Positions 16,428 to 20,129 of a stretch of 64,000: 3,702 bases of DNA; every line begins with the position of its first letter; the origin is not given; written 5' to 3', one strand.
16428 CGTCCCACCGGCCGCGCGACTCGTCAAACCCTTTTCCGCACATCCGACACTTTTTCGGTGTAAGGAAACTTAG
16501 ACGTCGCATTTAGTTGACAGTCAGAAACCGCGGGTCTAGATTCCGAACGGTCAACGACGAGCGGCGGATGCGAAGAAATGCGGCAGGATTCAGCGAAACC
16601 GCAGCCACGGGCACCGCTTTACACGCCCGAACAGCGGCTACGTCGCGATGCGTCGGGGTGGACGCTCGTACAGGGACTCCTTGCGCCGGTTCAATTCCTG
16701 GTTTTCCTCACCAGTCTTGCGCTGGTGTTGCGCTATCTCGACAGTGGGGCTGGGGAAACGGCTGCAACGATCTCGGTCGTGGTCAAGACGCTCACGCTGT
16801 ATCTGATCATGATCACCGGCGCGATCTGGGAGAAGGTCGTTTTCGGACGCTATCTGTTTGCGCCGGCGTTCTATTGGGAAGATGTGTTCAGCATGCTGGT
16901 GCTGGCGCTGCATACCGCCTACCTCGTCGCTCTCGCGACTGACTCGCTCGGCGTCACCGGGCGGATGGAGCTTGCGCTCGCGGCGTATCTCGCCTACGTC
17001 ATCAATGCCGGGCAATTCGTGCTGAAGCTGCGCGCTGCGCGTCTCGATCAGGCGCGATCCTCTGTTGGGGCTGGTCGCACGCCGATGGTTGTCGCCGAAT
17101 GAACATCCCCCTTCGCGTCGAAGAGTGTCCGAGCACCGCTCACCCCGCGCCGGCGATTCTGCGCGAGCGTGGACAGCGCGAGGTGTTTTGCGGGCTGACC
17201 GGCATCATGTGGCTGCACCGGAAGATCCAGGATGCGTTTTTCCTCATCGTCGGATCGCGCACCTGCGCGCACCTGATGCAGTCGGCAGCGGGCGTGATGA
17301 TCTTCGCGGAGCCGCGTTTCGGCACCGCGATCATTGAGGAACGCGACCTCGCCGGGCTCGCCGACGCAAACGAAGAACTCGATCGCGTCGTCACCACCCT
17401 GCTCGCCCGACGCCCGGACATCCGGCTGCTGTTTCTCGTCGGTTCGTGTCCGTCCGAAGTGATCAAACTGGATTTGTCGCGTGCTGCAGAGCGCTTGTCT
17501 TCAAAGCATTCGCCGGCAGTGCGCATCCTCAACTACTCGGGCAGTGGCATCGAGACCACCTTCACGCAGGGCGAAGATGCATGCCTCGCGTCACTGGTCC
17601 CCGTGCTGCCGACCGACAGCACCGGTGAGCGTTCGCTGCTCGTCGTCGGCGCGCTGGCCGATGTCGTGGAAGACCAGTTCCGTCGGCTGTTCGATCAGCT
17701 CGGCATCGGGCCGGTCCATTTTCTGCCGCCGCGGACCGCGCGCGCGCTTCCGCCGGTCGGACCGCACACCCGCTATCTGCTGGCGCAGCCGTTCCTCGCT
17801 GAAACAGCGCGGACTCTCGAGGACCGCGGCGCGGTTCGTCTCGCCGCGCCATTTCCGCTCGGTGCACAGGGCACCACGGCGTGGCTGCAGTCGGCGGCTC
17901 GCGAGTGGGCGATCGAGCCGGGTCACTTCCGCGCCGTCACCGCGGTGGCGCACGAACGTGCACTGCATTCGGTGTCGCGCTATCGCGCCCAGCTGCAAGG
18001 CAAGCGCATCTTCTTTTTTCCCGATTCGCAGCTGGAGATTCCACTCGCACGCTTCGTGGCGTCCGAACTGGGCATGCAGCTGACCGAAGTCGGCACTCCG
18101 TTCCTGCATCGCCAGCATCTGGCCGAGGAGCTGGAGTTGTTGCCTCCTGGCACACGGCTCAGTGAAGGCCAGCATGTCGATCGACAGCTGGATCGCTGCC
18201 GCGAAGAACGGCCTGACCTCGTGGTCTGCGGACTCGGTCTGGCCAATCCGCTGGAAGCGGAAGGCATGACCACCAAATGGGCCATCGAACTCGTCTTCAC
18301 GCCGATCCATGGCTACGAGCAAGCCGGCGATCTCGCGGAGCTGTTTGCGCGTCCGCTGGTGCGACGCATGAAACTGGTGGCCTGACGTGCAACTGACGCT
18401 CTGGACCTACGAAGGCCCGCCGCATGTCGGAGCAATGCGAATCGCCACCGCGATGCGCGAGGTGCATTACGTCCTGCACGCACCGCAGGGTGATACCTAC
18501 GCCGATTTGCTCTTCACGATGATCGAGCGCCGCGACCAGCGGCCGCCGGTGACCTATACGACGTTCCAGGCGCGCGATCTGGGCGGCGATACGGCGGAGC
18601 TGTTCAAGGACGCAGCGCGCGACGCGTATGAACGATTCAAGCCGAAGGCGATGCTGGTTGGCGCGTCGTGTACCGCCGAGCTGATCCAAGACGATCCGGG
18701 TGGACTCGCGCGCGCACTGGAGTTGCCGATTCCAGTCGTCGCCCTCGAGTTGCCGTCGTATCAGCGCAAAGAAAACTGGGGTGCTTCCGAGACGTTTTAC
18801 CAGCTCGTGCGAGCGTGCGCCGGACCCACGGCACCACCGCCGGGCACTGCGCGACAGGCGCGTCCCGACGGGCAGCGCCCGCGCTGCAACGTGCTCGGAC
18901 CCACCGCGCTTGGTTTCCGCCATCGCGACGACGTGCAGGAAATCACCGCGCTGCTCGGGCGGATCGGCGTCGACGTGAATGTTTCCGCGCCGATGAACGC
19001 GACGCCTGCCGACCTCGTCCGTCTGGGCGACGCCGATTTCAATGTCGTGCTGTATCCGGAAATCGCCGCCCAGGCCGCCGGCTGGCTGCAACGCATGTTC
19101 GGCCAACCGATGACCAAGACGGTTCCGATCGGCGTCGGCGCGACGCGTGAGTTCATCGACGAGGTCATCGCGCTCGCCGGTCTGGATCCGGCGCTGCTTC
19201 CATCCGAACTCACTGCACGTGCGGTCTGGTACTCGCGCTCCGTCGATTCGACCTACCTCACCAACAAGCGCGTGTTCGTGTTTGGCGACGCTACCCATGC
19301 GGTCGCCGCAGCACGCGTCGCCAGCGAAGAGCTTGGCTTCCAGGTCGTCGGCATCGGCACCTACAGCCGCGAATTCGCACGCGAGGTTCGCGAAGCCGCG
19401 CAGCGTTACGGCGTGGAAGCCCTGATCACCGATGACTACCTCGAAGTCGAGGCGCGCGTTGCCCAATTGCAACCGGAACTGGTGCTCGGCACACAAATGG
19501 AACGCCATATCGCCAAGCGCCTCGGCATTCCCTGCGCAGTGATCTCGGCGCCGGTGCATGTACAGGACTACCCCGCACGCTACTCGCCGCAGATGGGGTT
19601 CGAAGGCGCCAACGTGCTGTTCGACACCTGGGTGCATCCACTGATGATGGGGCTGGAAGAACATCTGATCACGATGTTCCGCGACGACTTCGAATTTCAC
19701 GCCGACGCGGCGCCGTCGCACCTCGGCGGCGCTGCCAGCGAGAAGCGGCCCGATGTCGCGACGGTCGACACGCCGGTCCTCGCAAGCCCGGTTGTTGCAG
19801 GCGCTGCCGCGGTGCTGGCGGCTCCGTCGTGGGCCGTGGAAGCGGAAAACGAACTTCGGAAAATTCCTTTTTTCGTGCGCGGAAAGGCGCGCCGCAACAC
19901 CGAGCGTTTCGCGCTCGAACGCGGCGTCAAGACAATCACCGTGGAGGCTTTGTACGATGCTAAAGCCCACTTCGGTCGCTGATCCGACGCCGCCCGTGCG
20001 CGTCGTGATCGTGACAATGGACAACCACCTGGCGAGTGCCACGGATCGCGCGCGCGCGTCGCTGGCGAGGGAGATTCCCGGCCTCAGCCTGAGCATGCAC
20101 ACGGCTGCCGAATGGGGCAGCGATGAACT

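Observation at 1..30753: Anoxygenic photosynthesis gene cluster in a Xanthomonadales (Dokdonella-like) chromosome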

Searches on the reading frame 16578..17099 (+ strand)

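Call 7: search_protein_families(library=ncbifam, proteins=[window:16578-17099:+], max_evalue=0.00001)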
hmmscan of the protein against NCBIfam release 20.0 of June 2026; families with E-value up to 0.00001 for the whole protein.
window:16578-17099:+ (174 aa): 1 family
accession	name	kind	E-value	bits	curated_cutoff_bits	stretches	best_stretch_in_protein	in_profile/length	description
TIGR02020.1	BchF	equivalog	2.5e-56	189.8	101.35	1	14-155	1-144/145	2-vinyl bacteriochlorophyllide hydratase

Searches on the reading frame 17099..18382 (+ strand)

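Call 7: search_protein_families(library=ncbifam, proteins=[window:17099-18382:+], max_evalue=0.00001)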
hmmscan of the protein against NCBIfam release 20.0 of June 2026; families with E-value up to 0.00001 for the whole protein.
window:17099-18382:+ (428 aa): 4 families
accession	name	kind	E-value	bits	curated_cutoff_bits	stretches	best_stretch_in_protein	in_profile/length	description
NF002768.0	PRK02842.1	equivalog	5e-190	631.8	324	1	18-426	8-411/423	ferredoxin:protochlorophyllide reductase (ATP-dependent) subunit N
TIGR01279.1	DPOR_bchN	equivalog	2.1e-157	524.2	419.95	1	22-427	1-399/407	ferredoxin:protochlorophyllide reductase (ATP-dependent) subunit N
TIGR01278.1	DPOR_BchB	equivalog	1.4e-07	30.8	490.35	1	72-348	53-339/512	ferredoxin:protochlorophyllide reductase (ATP-dependent) subunit B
NF002789.0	PRK02910.1-3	equivalog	2.8e-07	29.8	509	1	72-376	53-373/535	ferredoxin:protochlorophyllide reductase (ATP-dependent) subunit B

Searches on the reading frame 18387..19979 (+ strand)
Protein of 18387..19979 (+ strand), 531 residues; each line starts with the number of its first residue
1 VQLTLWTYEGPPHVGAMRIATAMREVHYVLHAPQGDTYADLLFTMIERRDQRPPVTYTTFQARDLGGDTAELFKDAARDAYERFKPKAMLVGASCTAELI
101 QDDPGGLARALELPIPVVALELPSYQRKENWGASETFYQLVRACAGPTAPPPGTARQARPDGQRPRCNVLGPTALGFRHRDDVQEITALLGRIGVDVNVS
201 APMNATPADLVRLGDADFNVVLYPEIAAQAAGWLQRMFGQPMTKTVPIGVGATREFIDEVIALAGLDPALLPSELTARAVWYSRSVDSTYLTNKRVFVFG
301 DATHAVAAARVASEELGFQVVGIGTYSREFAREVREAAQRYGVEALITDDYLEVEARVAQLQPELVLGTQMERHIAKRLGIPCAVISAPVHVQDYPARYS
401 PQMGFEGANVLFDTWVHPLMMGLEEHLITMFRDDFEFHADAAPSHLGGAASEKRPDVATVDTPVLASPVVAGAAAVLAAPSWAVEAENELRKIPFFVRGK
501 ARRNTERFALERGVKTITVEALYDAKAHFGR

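Call 7: search_protein_families(library=ncbifam, proteins=[window:18387-19979:+], max_evalue=0.00001)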
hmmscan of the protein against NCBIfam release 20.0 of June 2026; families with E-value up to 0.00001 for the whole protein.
window:18387-19979:+ (531 aa): 16 families
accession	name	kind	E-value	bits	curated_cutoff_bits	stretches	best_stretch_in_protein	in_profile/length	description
NF002790.0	PRK02910.1-4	equivalog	2.3e-248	825.2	912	1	1-530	1-529/530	ferredoxin:protochlorophyllide reductase (ATP-dependent) subunit B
TIGR01278.1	DPOR_BchB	equivalog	7e-187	622.3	490.35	1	1-530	1-512/512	ferredoxin:protochlorophyllide reductase (ATP-dependent) subunit B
NF002789.0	PRK02910.1-3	equivalog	2e-132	442.8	509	1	1-530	1-534/535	ferredoxin:protochlorophyllide reductase (ATP-dependent) subunit B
TIGR02014.1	BchZ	equivalog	7.3e-21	74.6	529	1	15-321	13-308/468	chlorophyllide a reductase subunit Z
TIGR01862.1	N2-ase-Ialpha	subfamily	6.6e-16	58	486.05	1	19-408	45-426/444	nitrogenase component I subunit alpha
TIGR01284.1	alt_nitrog_alph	subfamily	6.3e-13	48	512.8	1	14-407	49-432/457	nitrogenase subunit alpha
TIGR01283.1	nifE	equivalog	1.7e-11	43.4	505.1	1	71-383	108-417/459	nitrogenase iron-molybdenum cofactor biosynthesis protein NifE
TIGR01286.1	nifK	equivalog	1.8e-11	43.2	427.3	1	220-437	290-512/516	nitrogenase molybdenum-iron protein subunit beta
TIGR02931.1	anfK_nitrog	equivalog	2.4e-09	36.4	853.85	1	196-424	214-449/461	Fe-only nitrogenase subunit beta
TIGR01279.1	DPOR_bchN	equivalog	7.9e-09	34.9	419.95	1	63-368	61-349/407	ferredoxin:protochlorophyllide reductase (ATP-dependent) subunit N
NF002768.0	PRK02842.1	equivalog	4.3e-08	32.5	324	1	62-329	71-324/423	ferredoxin:protochlorophyllide reductase (ATP-dependent) subunit N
TIGR02015.1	BchY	equivalog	9e-08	31.4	425.15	1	12-384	15-377/422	chlorophyllide a reductase subunit Y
NF011047.0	PRK14477.1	equivalog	1.9e-07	29.3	1229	0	69-148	97-177/917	bifunctional nitrogenase iron-molybdenum cofactor biosynthesis protein NifEN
TIGR02932.1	vnfK_nitrog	equivalog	2.1e-07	30.2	873.95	1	226-422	241-443/457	V-containing nitrogenase subunit beta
TIGR01861.1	ANFD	equivalog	1.8e-06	26.7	873.8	0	287-388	322-424/513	nitrogenase iron-iron protein, alpha chain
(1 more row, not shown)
